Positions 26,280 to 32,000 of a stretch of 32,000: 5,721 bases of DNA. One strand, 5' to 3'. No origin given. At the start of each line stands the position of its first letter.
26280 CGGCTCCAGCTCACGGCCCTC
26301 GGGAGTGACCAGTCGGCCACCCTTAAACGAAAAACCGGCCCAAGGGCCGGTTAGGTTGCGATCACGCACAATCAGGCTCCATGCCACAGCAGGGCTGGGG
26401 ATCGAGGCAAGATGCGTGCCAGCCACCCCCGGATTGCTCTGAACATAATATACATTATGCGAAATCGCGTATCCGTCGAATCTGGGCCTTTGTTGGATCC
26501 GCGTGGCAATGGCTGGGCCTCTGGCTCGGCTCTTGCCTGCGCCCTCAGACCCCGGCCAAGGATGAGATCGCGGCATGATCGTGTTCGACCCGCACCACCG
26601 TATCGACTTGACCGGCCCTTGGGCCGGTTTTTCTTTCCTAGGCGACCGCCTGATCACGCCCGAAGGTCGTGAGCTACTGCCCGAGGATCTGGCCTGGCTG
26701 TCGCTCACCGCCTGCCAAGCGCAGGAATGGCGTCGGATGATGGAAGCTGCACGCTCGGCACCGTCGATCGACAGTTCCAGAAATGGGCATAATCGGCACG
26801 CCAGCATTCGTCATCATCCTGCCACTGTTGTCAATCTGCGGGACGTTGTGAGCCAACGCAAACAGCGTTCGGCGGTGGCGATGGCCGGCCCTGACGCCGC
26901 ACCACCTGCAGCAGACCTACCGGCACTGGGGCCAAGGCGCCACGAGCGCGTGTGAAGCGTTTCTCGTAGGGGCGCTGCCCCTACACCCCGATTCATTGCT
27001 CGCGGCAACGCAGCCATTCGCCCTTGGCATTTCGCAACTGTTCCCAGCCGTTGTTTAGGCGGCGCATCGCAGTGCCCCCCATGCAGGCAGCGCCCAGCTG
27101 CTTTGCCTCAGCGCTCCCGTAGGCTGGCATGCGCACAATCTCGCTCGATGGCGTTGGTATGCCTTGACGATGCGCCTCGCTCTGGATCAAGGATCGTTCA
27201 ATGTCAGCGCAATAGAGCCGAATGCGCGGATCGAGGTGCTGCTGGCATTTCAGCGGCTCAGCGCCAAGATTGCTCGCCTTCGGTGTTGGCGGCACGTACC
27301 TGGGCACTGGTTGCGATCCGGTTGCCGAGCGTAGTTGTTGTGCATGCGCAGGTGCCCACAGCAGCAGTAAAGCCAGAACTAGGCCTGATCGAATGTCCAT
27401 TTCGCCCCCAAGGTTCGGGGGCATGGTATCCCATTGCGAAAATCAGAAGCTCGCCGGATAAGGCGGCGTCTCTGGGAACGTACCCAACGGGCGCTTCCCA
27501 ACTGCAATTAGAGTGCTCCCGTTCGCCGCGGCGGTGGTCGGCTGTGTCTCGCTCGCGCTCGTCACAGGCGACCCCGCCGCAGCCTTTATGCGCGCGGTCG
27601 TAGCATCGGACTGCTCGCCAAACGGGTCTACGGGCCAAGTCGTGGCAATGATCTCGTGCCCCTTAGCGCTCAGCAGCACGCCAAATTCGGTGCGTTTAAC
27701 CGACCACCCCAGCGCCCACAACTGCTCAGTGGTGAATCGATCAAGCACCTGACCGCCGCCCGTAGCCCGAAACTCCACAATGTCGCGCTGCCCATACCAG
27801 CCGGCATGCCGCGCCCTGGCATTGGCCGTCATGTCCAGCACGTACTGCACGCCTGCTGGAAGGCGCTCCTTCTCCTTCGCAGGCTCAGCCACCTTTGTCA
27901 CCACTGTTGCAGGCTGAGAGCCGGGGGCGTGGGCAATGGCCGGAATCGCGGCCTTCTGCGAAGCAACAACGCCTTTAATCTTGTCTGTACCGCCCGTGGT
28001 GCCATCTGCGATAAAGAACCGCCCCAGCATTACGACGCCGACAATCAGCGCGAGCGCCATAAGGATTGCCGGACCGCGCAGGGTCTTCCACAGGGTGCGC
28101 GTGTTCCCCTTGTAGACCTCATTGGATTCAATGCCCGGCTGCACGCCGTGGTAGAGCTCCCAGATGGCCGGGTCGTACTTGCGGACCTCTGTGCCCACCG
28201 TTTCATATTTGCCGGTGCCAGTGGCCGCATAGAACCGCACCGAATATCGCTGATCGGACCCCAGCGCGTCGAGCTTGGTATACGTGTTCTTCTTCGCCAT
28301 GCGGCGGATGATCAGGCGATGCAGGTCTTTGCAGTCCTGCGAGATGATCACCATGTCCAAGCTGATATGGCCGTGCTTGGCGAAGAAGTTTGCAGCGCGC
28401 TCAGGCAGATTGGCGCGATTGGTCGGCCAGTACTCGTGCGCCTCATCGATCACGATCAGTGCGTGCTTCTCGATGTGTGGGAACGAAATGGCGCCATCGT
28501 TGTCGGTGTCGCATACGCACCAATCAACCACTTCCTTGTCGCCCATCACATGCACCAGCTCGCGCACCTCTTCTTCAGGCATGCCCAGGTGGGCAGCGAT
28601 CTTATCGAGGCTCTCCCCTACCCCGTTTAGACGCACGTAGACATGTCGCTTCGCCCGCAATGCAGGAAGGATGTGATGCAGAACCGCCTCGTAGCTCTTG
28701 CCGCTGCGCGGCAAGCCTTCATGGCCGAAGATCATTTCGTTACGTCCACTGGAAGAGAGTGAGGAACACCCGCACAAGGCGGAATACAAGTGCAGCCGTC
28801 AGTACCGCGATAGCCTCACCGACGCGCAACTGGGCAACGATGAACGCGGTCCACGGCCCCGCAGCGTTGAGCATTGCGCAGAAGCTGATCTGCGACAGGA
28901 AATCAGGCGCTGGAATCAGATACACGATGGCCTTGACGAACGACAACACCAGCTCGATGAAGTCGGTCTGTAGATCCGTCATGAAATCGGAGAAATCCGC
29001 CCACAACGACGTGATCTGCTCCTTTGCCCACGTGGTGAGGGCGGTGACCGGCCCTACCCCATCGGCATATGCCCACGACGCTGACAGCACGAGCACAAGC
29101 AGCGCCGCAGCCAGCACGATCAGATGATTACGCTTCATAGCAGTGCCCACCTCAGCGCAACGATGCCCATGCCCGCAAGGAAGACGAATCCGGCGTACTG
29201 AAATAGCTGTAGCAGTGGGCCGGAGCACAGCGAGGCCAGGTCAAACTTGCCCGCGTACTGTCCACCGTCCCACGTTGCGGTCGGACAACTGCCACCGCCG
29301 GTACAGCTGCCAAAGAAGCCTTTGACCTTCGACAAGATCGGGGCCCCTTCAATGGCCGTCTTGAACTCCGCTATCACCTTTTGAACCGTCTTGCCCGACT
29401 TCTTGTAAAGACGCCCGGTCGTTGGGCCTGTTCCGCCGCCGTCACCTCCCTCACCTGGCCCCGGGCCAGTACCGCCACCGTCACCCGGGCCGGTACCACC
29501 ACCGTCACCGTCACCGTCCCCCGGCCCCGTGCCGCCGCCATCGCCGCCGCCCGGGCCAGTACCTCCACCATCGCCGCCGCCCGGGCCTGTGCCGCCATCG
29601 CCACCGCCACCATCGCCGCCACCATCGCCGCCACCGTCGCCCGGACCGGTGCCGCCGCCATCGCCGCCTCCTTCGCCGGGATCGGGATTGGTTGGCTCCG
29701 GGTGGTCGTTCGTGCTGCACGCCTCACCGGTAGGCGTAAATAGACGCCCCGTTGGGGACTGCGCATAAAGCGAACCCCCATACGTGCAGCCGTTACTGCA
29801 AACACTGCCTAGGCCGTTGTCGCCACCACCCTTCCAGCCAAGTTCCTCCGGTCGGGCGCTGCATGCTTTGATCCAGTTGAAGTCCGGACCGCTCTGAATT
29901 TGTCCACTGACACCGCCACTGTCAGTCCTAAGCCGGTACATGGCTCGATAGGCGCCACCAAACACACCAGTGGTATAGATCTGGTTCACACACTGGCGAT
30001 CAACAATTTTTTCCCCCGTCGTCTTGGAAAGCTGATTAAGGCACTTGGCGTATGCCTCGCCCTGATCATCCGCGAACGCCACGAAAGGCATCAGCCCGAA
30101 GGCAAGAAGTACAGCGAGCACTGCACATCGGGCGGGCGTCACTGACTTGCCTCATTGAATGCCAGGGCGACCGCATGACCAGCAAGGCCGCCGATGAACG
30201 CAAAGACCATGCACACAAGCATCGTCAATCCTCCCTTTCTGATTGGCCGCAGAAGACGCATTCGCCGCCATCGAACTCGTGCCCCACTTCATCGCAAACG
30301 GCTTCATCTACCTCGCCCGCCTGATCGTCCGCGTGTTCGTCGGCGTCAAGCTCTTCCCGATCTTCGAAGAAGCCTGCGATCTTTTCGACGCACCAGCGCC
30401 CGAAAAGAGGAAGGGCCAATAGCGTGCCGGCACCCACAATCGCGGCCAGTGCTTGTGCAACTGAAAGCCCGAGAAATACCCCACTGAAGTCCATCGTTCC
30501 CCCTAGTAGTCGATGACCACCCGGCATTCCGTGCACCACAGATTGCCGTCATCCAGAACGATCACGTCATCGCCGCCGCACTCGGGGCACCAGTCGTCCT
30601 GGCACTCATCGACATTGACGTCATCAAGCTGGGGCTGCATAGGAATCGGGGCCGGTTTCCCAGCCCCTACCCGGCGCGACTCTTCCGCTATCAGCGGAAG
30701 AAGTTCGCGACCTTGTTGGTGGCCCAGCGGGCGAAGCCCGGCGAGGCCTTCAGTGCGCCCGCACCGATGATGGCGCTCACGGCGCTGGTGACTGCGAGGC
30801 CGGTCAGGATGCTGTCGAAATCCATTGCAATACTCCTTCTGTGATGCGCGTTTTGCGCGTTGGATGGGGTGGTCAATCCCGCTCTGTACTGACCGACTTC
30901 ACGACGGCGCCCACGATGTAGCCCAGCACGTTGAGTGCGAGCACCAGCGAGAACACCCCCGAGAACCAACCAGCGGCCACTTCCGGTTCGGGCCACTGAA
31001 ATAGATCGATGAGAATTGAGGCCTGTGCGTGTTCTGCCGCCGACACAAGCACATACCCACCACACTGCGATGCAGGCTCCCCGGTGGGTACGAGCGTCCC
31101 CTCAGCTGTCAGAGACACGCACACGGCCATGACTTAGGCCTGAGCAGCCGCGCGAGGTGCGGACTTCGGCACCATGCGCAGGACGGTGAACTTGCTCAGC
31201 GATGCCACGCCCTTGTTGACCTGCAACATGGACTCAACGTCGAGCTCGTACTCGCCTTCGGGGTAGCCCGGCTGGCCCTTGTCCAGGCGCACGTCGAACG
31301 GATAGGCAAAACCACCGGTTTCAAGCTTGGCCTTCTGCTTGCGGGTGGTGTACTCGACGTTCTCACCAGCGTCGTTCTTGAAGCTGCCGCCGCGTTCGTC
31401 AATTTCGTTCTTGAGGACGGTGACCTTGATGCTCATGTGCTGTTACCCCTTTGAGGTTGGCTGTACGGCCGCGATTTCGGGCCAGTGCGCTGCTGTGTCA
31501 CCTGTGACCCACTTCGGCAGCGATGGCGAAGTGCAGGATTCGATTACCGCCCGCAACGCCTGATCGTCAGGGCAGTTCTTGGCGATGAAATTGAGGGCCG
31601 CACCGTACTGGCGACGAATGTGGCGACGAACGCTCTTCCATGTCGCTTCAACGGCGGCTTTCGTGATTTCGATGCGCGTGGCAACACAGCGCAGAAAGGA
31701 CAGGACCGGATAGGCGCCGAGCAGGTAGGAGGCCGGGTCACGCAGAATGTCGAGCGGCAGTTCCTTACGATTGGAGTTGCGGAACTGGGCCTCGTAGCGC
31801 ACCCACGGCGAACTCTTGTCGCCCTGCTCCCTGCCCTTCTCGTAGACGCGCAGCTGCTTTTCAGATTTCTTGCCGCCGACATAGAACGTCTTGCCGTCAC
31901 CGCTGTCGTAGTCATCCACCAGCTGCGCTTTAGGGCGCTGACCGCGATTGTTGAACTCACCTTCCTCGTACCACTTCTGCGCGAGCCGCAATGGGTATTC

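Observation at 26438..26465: The only intact dif lies between two convergent inoviruses and appears to be built from one arm of each phage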

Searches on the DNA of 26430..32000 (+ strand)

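Call 9: search_dna_similar(query=window:26430-32000:+, collection=phages, mode=distant, max_rows=20)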
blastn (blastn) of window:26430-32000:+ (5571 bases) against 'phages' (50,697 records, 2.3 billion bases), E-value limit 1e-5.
Records with a match: 22; places in all: 29; records where one place covers at least 80% of the query: 2.
Best place of each record, by identity: 90-95% 2; 80-90% 15; 60-80% 5.
By first word of the organism name: Xanthomonas 12; Stenotrophomonas 10.
By host as written in the record: - 4; Stenotrophomonas maltophilia 3; Xanthomonas campestris pv. campestris 3; Stenotrophomonas maltophilia Khak84 2; Stenotrophomonas maltophilia str. Khak84 2; Xanthomonas oryzae ATCC 35933 2; Xanthomonas oryzae pv. oryzicola 2; Xanthomonas citri subsp. citri Aw12879 2; and 2 more.
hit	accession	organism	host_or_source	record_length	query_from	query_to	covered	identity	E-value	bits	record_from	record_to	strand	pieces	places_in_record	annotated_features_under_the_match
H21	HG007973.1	Stenotrophomonas phage SMA7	Stenotrophomonas maltophilia Khak84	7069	182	5571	92%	85.1%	0e+0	5767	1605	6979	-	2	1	hypothetical protein (x9)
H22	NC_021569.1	Stenotrophomonas phage SMA7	Stenotrophomonas maltophilia Khak84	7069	182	5571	92%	85.1%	0e+0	5767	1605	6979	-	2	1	hypothetical protein (x9)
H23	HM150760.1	Stenotrophomonas phage phiSHP2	Stenotrophomonas maltophilia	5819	182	5571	24%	86.5%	0e+0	1545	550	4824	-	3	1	Zot protein | hypothetical protein (x5) | phage replication protein | single-stranded DNA binding protein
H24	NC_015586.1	Stenotrophomonas phage phiSHP2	Stenotrophomonas maltophilia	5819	182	5571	24%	86.5%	0e+0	1545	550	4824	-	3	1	Zot protein | hypothetical protein (x5) | phage replication protein | single-stranded DNA binding protein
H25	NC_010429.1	Stenotrophomonas phage PSH1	-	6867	4718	5568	15%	81.5%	0e+0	820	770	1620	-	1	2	putative replication initiation factor | hypothetical protein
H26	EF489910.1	Stenotrophomonas phage PSH1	-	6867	4718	5568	15%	81.5%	0e+0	820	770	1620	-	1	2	putative replication initiation factor | hypothetical protein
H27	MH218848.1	Xanthomonas phage phiLf2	-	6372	4652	5570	16%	73.7%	3e-149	537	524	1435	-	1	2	replication initiation protein | ssDNA-binding protein | minor coat protein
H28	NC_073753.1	Xanthomonas phage phiLf2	-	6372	4652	5570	16%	73.7%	3e-149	537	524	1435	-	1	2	replication initiation protein | ssDNA-binding protein | minor coat protein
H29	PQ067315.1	Xanthomonas phage fSU1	Xanthomonas campestris pv. campestris ...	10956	4652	5570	16%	73.4%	3e-142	513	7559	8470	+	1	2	putative replication protein | hypothetical protein (x2)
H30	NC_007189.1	Stenotrophomonas phage SMA9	Stenotrophomonas maltophilia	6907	19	3255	15%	81.0%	0e+0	780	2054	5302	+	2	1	zot: putative zonula occludens toxin | hypothetical protein (x4)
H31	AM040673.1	Stenotrophomonas phage SMA9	Stenotrophomonas maltophilia c5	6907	19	3255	15%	81.0%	0e+0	780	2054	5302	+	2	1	zot: putative zonula occludens toxin | hypothetical protein (x4)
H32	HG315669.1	Stenotrophomonas phage SMA6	Stenotrophomonas maltophilia str. Khak84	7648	180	561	7%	71.5%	6e-44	187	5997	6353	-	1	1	hypothetical protein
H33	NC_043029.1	Stenotrophomonas phage SMA6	Stenotrophomonas maltophilia str. Khak84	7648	180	561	7%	71.5%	6e-44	187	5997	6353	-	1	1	hypothetical protein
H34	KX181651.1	Xanthomonas phage Xf109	Xanthomonas oryzae ATCC 35933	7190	482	561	1%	81.5%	4e-8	69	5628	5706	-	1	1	hypothetical protein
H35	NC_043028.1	Xanthomonas phage Xf109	Xanthomonas oryzae ATCC 35933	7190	482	561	1%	81.5%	4e-8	69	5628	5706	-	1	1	hypothetical protein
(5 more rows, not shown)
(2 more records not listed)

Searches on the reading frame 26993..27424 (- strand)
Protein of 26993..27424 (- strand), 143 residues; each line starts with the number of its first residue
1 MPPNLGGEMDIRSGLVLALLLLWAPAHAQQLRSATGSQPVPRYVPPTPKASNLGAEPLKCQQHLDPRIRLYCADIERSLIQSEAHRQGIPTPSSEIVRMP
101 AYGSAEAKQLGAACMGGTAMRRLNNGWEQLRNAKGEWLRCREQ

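Call 34: search_protein_families(library=pfam, proteins=[window:26993-27424:-], max_evalue=0.01)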
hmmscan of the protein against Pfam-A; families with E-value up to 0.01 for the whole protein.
window:26993-27424:- (143 aa): 0 families

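Call 57: find_encoding_contigs(protein=window:26993-27400:-, flank=10000, max_places=10)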
Protein window:26993-27400:- (135 aa): no gene with exactly this product is on record in the collection.

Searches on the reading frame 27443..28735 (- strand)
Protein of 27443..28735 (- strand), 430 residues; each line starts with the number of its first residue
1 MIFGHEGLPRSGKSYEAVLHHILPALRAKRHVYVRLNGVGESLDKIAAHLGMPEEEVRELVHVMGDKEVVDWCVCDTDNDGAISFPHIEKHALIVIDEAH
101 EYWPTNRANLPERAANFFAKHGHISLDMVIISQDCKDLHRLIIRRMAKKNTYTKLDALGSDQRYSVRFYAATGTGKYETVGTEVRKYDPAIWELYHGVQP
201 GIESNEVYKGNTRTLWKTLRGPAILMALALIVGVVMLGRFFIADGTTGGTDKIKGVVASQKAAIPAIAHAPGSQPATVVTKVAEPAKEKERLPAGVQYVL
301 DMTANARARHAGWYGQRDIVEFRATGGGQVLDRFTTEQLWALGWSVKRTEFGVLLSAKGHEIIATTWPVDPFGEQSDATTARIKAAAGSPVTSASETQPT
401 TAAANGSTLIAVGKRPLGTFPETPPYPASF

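Call 31: find_encoding_contigs(protein=window:27443-28735:-, flank=10000, max_places=10)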
Protein window:27443-28735:- (430 aa): 22 contigs read that carry it; 10 places shown.
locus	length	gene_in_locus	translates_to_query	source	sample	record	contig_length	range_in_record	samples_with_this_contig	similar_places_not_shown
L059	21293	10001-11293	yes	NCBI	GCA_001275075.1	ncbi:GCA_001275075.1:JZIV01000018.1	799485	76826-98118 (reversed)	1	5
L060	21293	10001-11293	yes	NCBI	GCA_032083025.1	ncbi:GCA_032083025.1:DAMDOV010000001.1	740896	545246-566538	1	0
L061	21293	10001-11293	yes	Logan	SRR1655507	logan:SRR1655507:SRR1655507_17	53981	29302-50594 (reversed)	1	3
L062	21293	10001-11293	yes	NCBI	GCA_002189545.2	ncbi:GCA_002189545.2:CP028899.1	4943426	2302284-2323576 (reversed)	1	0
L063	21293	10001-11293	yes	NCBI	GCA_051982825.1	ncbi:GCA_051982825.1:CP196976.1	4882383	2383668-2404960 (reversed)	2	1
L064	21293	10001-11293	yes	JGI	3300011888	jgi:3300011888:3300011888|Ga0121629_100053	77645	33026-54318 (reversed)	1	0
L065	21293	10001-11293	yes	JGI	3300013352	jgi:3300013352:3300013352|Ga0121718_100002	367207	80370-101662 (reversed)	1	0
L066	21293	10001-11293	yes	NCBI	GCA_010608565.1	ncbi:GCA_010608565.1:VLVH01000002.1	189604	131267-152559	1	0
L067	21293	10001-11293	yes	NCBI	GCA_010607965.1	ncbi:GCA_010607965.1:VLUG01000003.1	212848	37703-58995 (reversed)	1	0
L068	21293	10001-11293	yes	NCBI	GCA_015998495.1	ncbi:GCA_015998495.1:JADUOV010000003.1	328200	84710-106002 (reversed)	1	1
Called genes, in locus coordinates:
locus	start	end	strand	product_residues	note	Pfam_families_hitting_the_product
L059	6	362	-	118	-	-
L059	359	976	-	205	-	PF01545:Cation_efflux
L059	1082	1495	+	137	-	PF00376:MerR, PF13411:MerR_1, PF09278:MerR-DNA-bind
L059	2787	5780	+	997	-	PF13700:DUF4158, PF01526:DDE_Tnp_Tn3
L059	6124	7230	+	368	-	PF02486:Rep_trans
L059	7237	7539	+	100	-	PF02303:Phage_DNA_bind (weak)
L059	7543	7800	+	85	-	-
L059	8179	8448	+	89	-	PF25631:Inovirus_capsid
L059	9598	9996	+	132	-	-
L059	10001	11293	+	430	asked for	PF05707:Zot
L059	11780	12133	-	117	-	PF12375:DUF3653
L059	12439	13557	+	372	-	PF14361:RsbRD_N (weak), PF00512:HisKA, PF02518:HATPase_c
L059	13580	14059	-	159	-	PF00583:Acetyltransf_1, PF13673:Acetyltransf_10 (weak), PF13508:Acetyltransf_7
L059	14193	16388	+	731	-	-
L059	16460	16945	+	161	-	PF03073:TspO_MBR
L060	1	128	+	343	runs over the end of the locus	PF00403:HMA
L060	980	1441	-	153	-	-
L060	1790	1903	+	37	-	-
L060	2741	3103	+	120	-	PF05534:HicB (weak), PF02810:SEC-C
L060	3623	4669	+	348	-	-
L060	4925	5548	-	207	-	PF01381:HTH_3 (weak), PF12472:DUF3693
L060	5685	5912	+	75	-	-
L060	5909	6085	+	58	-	-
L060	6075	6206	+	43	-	-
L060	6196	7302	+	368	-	PF02486:Rep_trans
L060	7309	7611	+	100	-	PF02303:Phage_DNA_bind (weak)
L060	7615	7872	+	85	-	-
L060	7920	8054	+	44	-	PF25631:Inovirus_capsid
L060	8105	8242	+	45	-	PF08271:Zn_Ribbon_TF (weak)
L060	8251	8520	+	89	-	PF25631:Inovirus_capsid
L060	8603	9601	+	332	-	-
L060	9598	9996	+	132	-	-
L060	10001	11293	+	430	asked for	PF05707:Zot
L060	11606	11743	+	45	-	-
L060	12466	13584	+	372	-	PF14361:RsbRD_N (weak), PF00512:HisKA, PF02518:HATPase_c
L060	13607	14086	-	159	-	PF00583:Acetyltransf_1, PF13673:Acetyltransf_10 (weak), PF13508:Acetyltransf_7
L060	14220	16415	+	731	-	-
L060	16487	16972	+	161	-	PF03073:TspO_MBR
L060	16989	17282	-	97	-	-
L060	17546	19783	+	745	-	PF08446:PAS_2, PF01590:GAF, PF00360:PHY, PF00512:HisKA, PF02518:HATPase_c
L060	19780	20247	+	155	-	PF00072:Response_reg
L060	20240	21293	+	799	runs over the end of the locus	PF00072:Response_reg, PF13188:PAS_8 (weak), PF08448:PAS_4, PF13426:PAS_9 (weak), PF08448:PAS_4, PF00512:HisKA (weak), PF02518:HATPase_c, PF00072:Response_reg, +1 more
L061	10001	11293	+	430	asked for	PF05707:Zot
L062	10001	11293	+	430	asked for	PF05707:Zot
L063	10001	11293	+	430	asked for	PF05707:Zot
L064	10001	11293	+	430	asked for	PF05707:Zot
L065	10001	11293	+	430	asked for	PF05707:Zot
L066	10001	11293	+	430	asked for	PF05707:Zot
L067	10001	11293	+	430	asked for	PF05707:Zot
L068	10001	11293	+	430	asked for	PF05707:Zot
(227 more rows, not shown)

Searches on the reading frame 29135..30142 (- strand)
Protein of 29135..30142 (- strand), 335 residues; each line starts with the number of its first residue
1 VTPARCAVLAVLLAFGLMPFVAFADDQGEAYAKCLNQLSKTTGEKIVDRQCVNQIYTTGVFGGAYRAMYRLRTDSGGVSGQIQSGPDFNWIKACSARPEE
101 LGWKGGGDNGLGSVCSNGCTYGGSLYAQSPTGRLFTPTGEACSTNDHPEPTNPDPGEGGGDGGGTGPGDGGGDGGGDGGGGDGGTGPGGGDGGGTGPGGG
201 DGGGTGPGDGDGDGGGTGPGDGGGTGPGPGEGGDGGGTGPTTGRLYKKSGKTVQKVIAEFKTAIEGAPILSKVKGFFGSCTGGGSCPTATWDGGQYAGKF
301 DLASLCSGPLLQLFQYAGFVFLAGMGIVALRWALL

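Call 58: find_encoding_contigs(protein=window:29138-30142:-, flank=10000, max_places=6)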
Protein seq(335 aa) (335 aa): no gene with exactly this product is on record in the collection.

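Call 70: search_protein_families(library=pfam, proteins=[window:29135-30142:-], max_evalue=0.01)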
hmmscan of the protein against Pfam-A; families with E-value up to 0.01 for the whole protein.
window:29135-30142:- (335 aa): 0 families

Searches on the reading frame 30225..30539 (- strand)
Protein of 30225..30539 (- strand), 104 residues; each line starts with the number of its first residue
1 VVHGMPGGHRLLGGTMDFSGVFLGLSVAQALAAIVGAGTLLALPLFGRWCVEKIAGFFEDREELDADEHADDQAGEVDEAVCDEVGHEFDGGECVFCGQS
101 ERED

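Call 70: search_protein_families(library=pfam, proteins=[window:30225-30539:-], max_evalue=0.01)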
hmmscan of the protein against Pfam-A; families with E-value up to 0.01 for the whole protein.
window:30225-30539:- (104 aa): 1 family
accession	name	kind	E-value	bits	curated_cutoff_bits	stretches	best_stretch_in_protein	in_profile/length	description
PF25631.1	Inovirus_capsid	-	2.3e-17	63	27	1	18-58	1-41/41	Inovirus capsid protein family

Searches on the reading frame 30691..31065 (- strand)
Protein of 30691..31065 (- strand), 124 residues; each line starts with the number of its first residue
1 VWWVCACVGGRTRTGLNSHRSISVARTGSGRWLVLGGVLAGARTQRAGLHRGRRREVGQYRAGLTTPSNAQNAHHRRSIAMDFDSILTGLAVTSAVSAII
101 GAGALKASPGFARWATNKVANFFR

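Call 70: search_protein_families(library=pfam, proteins=[window:30691-31065:-], max_evalue=0.01)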
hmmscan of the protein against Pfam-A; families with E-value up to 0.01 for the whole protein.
window:30691-31065:- (124 aa): 1 family
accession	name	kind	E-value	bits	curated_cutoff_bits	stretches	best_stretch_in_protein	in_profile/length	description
PF25631.1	Inovirus_capsid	-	3.2e-18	65.7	27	1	83-123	1-41/41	Inovirus capsid protein family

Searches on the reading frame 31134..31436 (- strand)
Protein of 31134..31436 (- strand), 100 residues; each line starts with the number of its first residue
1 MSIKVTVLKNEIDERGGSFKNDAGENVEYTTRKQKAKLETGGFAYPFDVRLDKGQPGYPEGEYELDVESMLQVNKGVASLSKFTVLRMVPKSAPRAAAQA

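Call 27: find_encoding_contigs(protein=window:31134-31436:-, flank=10000, max_places=10)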
Protein window:31134-31436:- (100 aa): 22 contigs read that carry it; 8 places shown.
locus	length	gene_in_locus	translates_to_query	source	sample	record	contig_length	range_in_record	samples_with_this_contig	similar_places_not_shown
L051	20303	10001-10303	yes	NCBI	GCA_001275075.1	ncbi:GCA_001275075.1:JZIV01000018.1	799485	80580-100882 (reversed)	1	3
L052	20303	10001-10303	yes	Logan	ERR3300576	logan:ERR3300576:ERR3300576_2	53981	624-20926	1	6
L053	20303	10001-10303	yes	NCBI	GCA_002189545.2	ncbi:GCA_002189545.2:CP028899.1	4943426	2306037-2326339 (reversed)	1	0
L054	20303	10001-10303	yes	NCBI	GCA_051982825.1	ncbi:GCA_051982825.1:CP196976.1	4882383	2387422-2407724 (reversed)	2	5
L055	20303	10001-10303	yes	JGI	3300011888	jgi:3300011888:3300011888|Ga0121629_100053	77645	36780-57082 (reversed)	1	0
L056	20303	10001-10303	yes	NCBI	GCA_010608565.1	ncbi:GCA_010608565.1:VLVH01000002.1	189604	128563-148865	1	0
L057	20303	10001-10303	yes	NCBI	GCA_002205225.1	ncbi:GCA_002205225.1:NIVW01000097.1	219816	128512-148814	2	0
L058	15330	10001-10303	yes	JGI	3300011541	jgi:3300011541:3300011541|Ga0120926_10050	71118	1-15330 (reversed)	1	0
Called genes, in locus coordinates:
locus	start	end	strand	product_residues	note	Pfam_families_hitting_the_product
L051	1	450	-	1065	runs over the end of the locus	PF00873:ACR_tran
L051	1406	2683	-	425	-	PF02321:OEP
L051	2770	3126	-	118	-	-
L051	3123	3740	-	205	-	PF01545:Cation_efflux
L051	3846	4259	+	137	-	PF00376:MerR, PF13411:MerR_1, PF09278:MerR-DNA-bind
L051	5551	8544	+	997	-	PF13700:DUF4158, PF01526:DDE_Tnp_Tn3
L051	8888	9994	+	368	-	PF02486:Rep_trans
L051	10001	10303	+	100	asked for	PF02303:Phage_DNA_bind (weak)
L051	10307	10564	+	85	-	-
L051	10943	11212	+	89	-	PF25631:Inovirus_capsid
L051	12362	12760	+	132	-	-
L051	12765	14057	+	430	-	PF05707:Zot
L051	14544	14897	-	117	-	PF12375:DUF3653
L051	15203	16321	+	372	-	PF14361:RsbRD_N (weak), PF00512:HisKA, PF02518:HATPase_c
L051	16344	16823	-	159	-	PF00583:Acetyltransf_1, PF13673:Acetyltransf_10 (weak), PF13508:Acetyltransf_7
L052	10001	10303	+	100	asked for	PF02303:Phage_DNA_bind (weak)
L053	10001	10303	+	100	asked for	PF02303:Phage_DNA_bind (weak)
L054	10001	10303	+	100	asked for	PF02303:Phage_DNA_bind (weak)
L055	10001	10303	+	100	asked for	PF02303:Phage_DNA_bind (weak)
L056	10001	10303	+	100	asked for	PF02303:Phage_DNA_bind (weak)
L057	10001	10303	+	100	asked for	PF02303:Phage_DNA_bind (weak)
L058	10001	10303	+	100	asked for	PF02303:Phage_DNA_bind (weak)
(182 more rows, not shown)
